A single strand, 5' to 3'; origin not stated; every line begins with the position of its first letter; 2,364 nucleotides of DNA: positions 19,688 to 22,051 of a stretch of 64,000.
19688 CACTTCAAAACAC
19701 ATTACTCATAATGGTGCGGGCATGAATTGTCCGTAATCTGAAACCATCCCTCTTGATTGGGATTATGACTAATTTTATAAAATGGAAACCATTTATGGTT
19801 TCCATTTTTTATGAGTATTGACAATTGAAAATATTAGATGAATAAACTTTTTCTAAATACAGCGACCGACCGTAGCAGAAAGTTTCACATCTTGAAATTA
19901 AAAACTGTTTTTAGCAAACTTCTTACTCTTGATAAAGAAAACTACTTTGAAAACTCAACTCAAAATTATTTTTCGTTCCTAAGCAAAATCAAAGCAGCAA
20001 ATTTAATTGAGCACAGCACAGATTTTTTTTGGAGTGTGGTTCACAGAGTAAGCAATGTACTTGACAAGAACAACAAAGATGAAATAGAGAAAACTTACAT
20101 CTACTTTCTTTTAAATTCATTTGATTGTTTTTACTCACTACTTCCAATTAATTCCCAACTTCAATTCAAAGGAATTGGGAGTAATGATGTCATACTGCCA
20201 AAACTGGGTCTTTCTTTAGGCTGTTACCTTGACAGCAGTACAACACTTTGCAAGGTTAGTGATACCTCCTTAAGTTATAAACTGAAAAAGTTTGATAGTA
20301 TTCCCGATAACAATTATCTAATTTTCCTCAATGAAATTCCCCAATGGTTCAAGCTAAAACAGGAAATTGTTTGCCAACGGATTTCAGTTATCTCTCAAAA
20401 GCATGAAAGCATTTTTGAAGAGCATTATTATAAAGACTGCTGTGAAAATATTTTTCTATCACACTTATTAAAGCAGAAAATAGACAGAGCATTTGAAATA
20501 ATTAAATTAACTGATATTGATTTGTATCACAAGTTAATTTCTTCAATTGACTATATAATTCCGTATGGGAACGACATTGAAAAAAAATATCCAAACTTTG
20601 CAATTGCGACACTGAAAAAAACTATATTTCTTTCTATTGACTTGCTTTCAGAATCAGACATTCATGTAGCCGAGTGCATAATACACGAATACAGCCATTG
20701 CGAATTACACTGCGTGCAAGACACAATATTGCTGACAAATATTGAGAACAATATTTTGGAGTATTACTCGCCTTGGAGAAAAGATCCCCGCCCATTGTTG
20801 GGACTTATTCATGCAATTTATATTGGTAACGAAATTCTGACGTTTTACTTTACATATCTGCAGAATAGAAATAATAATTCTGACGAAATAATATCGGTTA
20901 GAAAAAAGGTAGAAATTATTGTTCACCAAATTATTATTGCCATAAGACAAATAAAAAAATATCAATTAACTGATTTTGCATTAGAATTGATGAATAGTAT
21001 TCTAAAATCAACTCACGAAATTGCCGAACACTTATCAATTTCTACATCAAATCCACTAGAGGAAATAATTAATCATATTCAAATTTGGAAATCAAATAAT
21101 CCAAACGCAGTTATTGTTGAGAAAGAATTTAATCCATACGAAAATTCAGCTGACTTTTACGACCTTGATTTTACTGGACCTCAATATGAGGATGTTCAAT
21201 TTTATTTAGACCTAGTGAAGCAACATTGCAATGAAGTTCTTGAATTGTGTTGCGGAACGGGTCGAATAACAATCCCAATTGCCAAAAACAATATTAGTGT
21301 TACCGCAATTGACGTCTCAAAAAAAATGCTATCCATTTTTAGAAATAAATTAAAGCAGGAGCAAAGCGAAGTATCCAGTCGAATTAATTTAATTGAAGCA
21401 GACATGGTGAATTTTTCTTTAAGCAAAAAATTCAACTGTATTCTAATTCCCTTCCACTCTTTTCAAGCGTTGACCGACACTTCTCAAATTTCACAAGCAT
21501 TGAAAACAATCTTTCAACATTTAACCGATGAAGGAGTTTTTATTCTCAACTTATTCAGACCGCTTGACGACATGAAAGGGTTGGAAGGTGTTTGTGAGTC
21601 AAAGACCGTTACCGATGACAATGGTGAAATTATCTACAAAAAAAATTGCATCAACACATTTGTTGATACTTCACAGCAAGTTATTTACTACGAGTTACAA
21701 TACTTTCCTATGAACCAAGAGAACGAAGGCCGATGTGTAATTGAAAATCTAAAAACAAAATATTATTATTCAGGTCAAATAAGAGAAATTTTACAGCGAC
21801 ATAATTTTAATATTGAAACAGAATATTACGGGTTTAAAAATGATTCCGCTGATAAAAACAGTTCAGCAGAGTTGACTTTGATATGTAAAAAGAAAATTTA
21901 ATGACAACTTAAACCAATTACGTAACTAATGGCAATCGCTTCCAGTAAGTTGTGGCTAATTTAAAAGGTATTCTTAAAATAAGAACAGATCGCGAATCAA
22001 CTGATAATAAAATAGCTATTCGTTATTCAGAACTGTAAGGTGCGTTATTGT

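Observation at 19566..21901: Candidate RiPP-like locus: 56-aa acidic peptide, attenuator-like terminator, then a fused HExxH-domain / SAM-methyltransferase enzyme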

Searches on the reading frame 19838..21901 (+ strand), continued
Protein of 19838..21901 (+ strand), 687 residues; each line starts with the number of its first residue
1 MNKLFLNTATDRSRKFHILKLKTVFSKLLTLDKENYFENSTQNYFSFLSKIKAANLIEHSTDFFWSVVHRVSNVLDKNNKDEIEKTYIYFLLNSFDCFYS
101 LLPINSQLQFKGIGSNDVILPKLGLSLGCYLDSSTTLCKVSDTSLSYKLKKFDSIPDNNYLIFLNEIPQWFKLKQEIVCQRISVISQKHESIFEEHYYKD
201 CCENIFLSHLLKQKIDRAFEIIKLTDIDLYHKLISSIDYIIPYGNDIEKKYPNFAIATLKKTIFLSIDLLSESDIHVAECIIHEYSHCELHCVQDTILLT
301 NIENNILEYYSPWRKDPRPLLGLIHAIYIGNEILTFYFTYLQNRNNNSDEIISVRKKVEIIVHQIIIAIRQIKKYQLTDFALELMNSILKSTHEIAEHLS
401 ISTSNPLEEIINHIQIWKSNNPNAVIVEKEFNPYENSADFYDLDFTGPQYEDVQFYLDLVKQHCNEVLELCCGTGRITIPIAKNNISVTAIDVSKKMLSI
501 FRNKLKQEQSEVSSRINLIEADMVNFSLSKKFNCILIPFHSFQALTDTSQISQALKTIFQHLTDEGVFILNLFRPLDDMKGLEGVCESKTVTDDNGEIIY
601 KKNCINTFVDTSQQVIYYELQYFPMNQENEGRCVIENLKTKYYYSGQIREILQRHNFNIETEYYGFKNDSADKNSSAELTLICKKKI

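Call 69: find_encoding_contigs(protein=window:19838-21901:+, flank=1000, max_places=4)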
Protein window:19838-21901:+ (687 aa): 6 contigs read that carry it; 1 place shown.
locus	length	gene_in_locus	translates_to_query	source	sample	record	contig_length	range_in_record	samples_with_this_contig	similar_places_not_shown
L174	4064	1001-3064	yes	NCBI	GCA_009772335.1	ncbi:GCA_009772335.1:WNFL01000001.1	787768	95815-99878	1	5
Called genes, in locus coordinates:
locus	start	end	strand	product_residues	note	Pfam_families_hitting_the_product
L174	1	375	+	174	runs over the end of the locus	-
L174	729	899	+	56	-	-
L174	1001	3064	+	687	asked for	PF05401:NodS (weak), PF13489:Methyltransf_23 (weak), PF01209:Ubie_methyltran, PF05175:MTS, PF08241:Methyltransf_11, PF08242:Methyltransf_12, PF13649:Methyltransf_25, PF13847:Methyltransf_31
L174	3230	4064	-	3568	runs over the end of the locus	PF08486:SpoIID (weak), PF07705:CARDB, PF17957:Big_7 (faint), PF06832:BiPBP_C (faint), PF13895:Ig_2 (faint), PF07705:CARDB, PF18962:Por_Secre_tail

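Call 72: search_protein_families(library=ncbifam, proteins=[L002:7327-8106:+, L002:6001-7326:+], max_evalue=0.001)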
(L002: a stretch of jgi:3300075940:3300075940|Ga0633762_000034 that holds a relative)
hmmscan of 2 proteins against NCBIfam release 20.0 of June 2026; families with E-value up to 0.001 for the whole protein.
L002:7327-8106:+ (259 aa): 22 families
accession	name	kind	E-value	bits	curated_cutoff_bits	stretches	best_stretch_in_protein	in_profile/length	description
NF041820.1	daptide_MTase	equivalog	3.2e-35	121.7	175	1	19-228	24-226/243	daptide-type RiPP biosynthesis methyltransferase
NF043040.1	corrin_prot_MT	hypoth_equivalog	2.2e-12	46.9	180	1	33-138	43-147/216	corrinoid protein-associated methyltransferase CpaM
NF001244.0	PRK00216.1-5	equivalog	9.1e-09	34.9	216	1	34-107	51-126/236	bifunctional demethylmenaquinone methyltransferase/2-methoxy-6-polyprenyl-1,4-benzoquinol methylase UbiE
TIGR01934.1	MenG_MenH_UbiE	subfamily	1.7e-08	34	158.35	1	33-143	41-147/223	ubiquinone/menaquinone biosynthesis methyltransferase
NF051855.1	GlySarMtaseBact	equivalog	2.5e-08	33.9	350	1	13-139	34-159/259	glycine/sarcosine N-methyltransferase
TIGR02021.1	BchM-ChlM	equivalog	2.2e-07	30.5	158.9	1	35-109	58-127/218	magnesium protoporphyrin IX methyltransferase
NF041650.1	nod_mtase_NodS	equivalog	3.7e-07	30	300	1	24-140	31-141/190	nodulation methyltransferase NodS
TIGR02072.1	BioC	equivalog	6.8e-07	29.3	184.95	1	33-140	36-134/244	malonyl-ACP O-methyltransferase BioC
NF045882.1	PLipidMtase_Leg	equivalog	7.6e-07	29.1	390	1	6-108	14-117/207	phospholipid N-methyltransferase PmtA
NF008264.0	PRK11036.1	equivalog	2.1e-06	27.4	366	1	24-140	37-149/261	tRNA uridine 5-oxyacetic acid(34) methyltransferase CmoM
TIGR01983.1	UbiG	equivalog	7e-06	25.5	102.95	1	35-140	53-153/228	bifunctional 2-polyprenyl-6-hydroxyphenol methylase/3-demethylubiquinol 3-O-methyltransferase UbiG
TIGR04345.1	ovoA_Cterm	equivalog_domain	1.9e-05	24.3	170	1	34-67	44-77/242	putative 4-mercaptohistidine N1-methyltransferase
NF042988.1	Erm46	exception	2.1e-05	24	503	1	23-80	24-81/255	23S rRNA (adenine(2058)-N(6))-methyltransferase Erm(46)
NF008992.0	PRK12335.1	equivalog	4.8e-05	22.6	303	1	18-73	111-164/289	SAM-dependent methyltransferase TehB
TIGR03533.1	L3_gln_methyl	equivalog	5.8e-05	22.6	229.7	0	29-99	119-189/284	50S ribosomal protein L3 N(5)-glutamine methyltransferase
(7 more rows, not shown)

L002:6001-7326:+ (441 aa): 1 family
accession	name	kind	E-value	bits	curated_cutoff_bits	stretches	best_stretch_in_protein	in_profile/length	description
TIGR04267.2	mod_HExxH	domain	4.3e-22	78.9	40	1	217-387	3-176/177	aKG-HExxH-type peptide beta-hydroxylase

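Call 89: predict_structure(alignment_id=A5)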
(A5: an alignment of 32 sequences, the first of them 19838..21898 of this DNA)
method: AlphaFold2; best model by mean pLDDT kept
length: 687 residues; sequences in the alignment: 32
mean_pLDDT: 89.3   pTM: 0.68
mean pLDDT of the five models: 89.3, 89.3, 88.1, 87.4, 85.6
residues with pLDDT >= 90: 416; 70-90: 238; 50-70: 30; < 50: 3
segments of 3 or more residues with pLDDT < 50: none
pLDDT, mean of each block of 10 residues (from residue 1): 83 91 92 91 91 92 92 90 93 96 96 80 92 92 95 85 95 94 91 77 90 97 97 95 69 61 92 96 94 89 85 90 94 98 88 95 94 87 90 89 85 90 73 73 70 90 94 92 97 91 95 96 90 94 88 93 97 92 89 87 89 89 86 87 94 96 79 79 93
secondary structure, 60 per line:
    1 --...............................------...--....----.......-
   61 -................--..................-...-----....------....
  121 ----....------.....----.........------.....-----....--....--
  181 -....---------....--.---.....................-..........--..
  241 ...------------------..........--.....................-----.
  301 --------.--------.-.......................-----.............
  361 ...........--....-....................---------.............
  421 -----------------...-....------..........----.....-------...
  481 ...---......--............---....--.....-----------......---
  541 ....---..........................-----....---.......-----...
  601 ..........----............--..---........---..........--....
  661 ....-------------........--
elements in order: H3-33 E40-42 H45-48 H53-59 H62-77 H80-97 E107-110 E117-120 E125-128 E135-139 E144-149 E159-163 E175-178 E182-185 H195-198 H205-225 H227-236 E239-243 E262-266 H267-271 H274-294 H320-342 H348-371 H379-398 H408-420 H442-445 H452-461 E466-470 H478-483 E487-492 H495-506 H510-513 E516-520 E532-537 H541-544 H548-561 E562-573 H579-582 E586-592 E598-610 E615-626 E634-641 H645-654 E657-664 E678-685

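Call 91: search_protein_families(library=pfam, proteins=[L167:7346-8023:+, L002:4525-5589:+, L002:8290-8922:-, L005:8113-9207:+, L168:6374-6901:-], max_evalue=0.001)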
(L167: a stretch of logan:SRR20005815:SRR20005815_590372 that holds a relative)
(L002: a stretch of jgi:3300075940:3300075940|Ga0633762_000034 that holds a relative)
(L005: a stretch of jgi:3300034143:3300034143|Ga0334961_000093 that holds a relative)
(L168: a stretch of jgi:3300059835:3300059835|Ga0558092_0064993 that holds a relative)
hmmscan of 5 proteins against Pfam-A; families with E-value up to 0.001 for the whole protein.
L167:7346-8023:+ (225 aa): 0 families

L002:4525-5589:+ (354 aa): 0 families

L002:8290-8922:- (210 aa): 0 families

L005:8113-9207:+ (364 aa): 0 families

L168:6374-6901:- (175 aa): 0 families

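Call 92: search_protein_families(library=padloc, proteins=[L004:1556-3583:+, L004:3603-4763:+, L004:109-1062:-, L002:4525-5589:+], max_evalue=0.001)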
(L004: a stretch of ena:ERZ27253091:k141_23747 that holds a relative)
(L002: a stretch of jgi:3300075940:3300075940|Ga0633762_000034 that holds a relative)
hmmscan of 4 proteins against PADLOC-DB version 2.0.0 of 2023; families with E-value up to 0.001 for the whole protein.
L004:1556-3583:+ (675 aa): 0 families

L004:3603-4763:+ (386 aa): 0 families

L004:109-1062:- (317 aa): 0 families

L002:4525-5589:+ (354 aa): 0 families

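Call 93: fold_search(model_id=the predicted structure, library=pdb)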
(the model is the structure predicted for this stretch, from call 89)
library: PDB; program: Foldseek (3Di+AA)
matches with E <= 10: 1530; with E <= 0.001: 1028
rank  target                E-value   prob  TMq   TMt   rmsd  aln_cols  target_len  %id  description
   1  1y8c                  1.2e-16  1.00  0.30  0.79   3.6       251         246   21  Crystal structure of a S-adenosylmethionine-dependent methyltransferase from Clostridium acetobutylicum ATCC 824 (released 2004-12-28)
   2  4hh4_C                8.6e-16  1.00  0.33  0.83   3.3       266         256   16  Structure of the CcbJ Methyltransferase from Streptomyces caelestis (released 2013-10-30)
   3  4hh4_A                1.2e-15  1.00  0.33  0.84   3.4       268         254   16  Structure of the CcbJ Methyltransferase from Streptomyces caelestis (released 2013-10-30)
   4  3d2l_C                1.3e-15  1.00  0.32  0.84   3.1       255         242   19  Crystal structure of SAM-dependent methyltransferase (ZP_00538691.1) from EXIGUOBACTERIUM SP. 255-15 at 1.90 A resolut (released 2008-05-20)
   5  4hgz_A                1.6e-15  1.00  0.31  0.84   3.2       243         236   16  Structure of the CcbJ Methyltransferase from Streptomyces caelestis (released 2013-10-30)
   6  4hh4_B                3.1e-15  1.00  0.33  0.84   3.3       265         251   16  Structure of the CcbJ Methyltransferase from Streptomyces caelestis (released 2013-10-30)
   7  3d2l_A                6.6e-15  1.00  0.31  0.84   3.2       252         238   19  Crystal structure of SAM-dependent methyltransferase (ZP_00538691.1) from EXIGUOBACTERIUM SP. 255-15 at 1.90 A resolut (released 2008-05-20)
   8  4hgy_A                6.6e-15  1.00  0.31  0.82   3.3       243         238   16  Structure of the CcbJ Methyltransferase from Streptomyces caelestis (released 2013-10-30)
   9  4hgy_D                9.3e-15  1.00  0.30  0.83   3.3       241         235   16  Structure of the CcbJ Methyltransferase from Streptomyces caelestis (released 2013-10-30)
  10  4hgz_C                1.1e-14  1.00  0.31  0.83   3.2       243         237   16  Structure of the CcbJ Methyltransferase from Streptomyces caelestis (released 2013-10-30)
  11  4hgy_C                1.7e-14  1.00  0.30  0.83   3.3       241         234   16  Structure of the CcbJ Methyltransferase from Streptomyces caelestis (released 2013-10-30)
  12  4hgz_B                2.5e-14  1.00  0.30  0.84   3.2       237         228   16  Structure of the CcbJ Methyltransferase from Streptomyces caelestis (released 2013-10-30)
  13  4hgy_E                2.5e-14  1.00  0.30  0.82   3.4       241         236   16  Structure of the CcbJ Methyltransferase from Streptomyces caelestis (released 2013-10-30)
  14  4hgy_B                2.9e-14  1.00  0.29  0.82   3.4       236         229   16  Structure of the CcbJ Methyltransferase from Streptomyces caelestis (released 2013-10-30)
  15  6m81_C                9.0e-14  1.00  0.30  0.82   3.4       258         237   18  Crystal structure of TylM1 Y14F bound to SAH and dTDP-phenol (released 2019-03-13)
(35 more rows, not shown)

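Call 99: search_protein_families(library=padloc, alignment_id=A6, max_evalue=0.00001)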
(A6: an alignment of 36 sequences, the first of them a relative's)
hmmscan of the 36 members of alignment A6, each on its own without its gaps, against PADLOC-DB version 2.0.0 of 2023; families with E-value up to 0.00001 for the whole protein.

A. member 1, L002:3226-4308:+ (360 aa): 0 families

B. families by the number of members that match (of 36 scanned): 15 families
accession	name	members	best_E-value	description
PDLC04990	PDC-S31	1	2.7e-41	-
PDLC04994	PDC-S31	1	1.2e-32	-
PDLC04991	PDC-S31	1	2.9e-25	-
PDLC04140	mad8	1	2.7e-18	mads_8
PDLC04134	mad2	1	9.1e-16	mads_2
PDLC04992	PDC-S31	1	3.7e-13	-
PDLC02215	QatD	1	5.8e-12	-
PDLC02926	HTH_VI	1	7.8e-12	-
PDLC03665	Control_protein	1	5.9e-11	control protein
PDLC04103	HerA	1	7.1e-11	-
PDLC04142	capH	1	1.2e-10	capH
PDLC03954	RmrA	1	2.3e-07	-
PDLC04105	HerA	1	2.8e-07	-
PDLC03668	Control_protein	1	1.5e-06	control protein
PDLC04775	PDC-M69A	1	2.2e-06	-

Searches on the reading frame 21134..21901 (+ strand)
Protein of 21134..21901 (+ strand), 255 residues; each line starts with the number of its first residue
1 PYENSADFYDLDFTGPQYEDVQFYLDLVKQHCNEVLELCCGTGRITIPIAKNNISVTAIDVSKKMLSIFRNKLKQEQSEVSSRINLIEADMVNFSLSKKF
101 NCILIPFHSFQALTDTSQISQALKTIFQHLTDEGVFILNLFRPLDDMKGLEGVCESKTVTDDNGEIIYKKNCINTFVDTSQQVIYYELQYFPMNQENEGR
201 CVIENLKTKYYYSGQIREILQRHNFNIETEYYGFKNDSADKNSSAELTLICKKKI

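Call 29: search_solved_structures(query=window:21134-21901:+, max_evalue=0.001)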
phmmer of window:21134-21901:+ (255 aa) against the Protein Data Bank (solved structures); distinct sequences matched with E-value up to 0.001: 24.
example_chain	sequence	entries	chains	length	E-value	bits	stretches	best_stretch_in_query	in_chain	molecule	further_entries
9sot_A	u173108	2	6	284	2.1e-18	70.5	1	4-150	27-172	Class I SAM-dependent methyltransferase | Methyltransferase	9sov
3g2m_A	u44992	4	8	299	1.8e-12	51.1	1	33-141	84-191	PCZA361.24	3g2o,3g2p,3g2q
1y8c_A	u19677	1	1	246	1.4e-09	41.6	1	33-217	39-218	S-adenosylmethionine-dependent methyltransferase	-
1wzn_A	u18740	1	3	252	9.5e-08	35.6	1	24-139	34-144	SAM-dependent methyltransferase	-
3d2l_A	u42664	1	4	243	5.9e-06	29.7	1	2-145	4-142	SAM-dependent methyltransferase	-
3bxo_A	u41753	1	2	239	8.3e-06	29.2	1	5-138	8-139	N,N-dimethyltransferase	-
3px3_A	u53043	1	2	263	1.1e-05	28.9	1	6-139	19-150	N-methyltransferase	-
9ri2_A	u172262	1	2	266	1.1e-05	28.8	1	29-145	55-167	Methyltransferase, putative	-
1bhj_A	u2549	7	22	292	2.5e-05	27.6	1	22-77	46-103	GLYCINE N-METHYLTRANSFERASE | PROTEIN (GLYCINE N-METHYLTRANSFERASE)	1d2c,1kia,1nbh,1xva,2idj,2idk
3thr_A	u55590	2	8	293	2.5e-05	27.6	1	22-77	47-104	Glycine N-methyltransferase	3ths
1d2g_A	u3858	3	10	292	2.6e-05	27.6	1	22-75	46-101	GLYCINE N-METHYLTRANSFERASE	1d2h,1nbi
1r74_A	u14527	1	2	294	6.6e-05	26.3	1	22-69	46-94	Glycine N-methyltransferase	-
12yi_A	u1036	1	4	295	6.7e-05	26.3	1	22-69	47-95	Glycine N-methyltransferase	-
2azt_A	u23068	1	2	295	6.8e-05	26.2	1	22-69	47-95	Glycine N-methyltransferase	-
3px2_A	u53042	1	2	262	7.3e-05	26.1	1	6-139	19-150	N-methyltransferase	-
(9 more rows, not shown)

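Call 70: find_homologous_proteins(query=window:21134-21901:+, max_evalue=1e-10)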
Query window:21134-21901:+ (255 aa): 44 proteins with E <= 1e-10 among 307 candidates.
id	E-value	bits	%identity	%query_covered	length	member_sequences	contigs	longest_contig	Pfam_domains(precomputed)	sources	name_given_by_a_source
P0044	4.6e-104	366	64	99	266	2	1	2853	PF13847.13,PF13489.13,PF05175.21,PF13649.13,PF08241.19,PF08242.19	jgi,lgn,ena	-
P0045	8.4e-103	362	62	99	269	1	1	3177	PF13847.13,PF13489.13,PF05175.21,PF13649.13,PF01209.25,PF08241.19,PF08242.19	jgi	-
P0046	7.8e-96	339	58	100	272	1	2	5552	PF13847.13,PF13489.13,PF13649.13,PF01209.25,PF08241.19,PF08242.19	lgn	-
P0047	2.3e-95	337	59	99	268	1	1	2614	PF13847.13,PF13489.13,PF05175.21,PF13649.13,PF08241.19,PF08242.19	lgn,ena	-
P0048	5.0e-95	336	59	100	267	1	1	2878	PF13847.13,PF13489.13,PF05175.21,PF13649.13,PF08241.19,PF08242.19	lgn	-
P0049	4.6e-91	323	57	100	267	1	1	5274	PF13847.13,PF13489.13,PF13649.13,PF01209.25,PF08241.19,PF08242.19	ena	-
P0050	1.9e-77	279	50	99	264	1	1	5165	PF13847.13,PF13489.13,PF05175.21,PF13649.13,PF01209.25,PF08241.19,PF08242.19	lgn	-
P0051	4.6e-45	173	37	99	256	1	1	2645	PF13847.13,PF13489.13,PF03848.21,PF05175.21,PF13649.13,PF01209.25,PF08241.19,PF08242.19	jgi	jgi:ubiquinone/menaquinone biosynthesis C-methylase UbiE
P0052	2.4e-43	167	36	93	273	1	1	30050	PF13847.13,PF13489.13,PF13649.13,PF01209.25,PF08241.19,PF08242.19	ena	-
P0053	6.4e-38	149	36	99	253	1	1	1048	PF13847.13,PF13489.13,PF13649.13,PF08241.19,PF08242.19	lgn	-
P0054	1.2e-35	142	34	99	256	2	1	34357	PF13847.13,PF13489.13,PF13649.13,PF01209.25,PF08241.19,PF08242.19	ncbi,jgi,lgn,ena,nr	ncbi:MAG: class I SAM-dependent methyltransferase [candidate division Zixibacteria bacterium]|nr:cla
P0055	2.4e-35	141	35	98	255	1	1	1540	PF13847.13,PF13489.13,PF13649.13,PF01209.25,PF08241.19,PF08242.19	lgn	-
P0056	7.4e-35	139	33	99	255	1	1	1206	PF13847.13,PF13489.13,PF13649.13,PF01209.25,PF08241.19,PF08242.19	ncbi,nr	ncbi:MAG: class I SAM-dependent methyltransferase [candidate division Zixibacteria bacterium]|nr:cla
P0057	1.7e-34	138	34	99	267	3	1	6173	PF13847.13,PF13489.13,PF13649.13,PF01209.25,PF08241.19,PF08242.19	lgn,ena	-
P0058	7.7e-34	136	34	97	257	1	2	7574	PF13847.13,PF13489.13,PF13649.13,PF01209.25,PF08241.19,PF08242.19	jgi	jgi:ubiquinone/menaquinone biosynthesis C-methylase UbiE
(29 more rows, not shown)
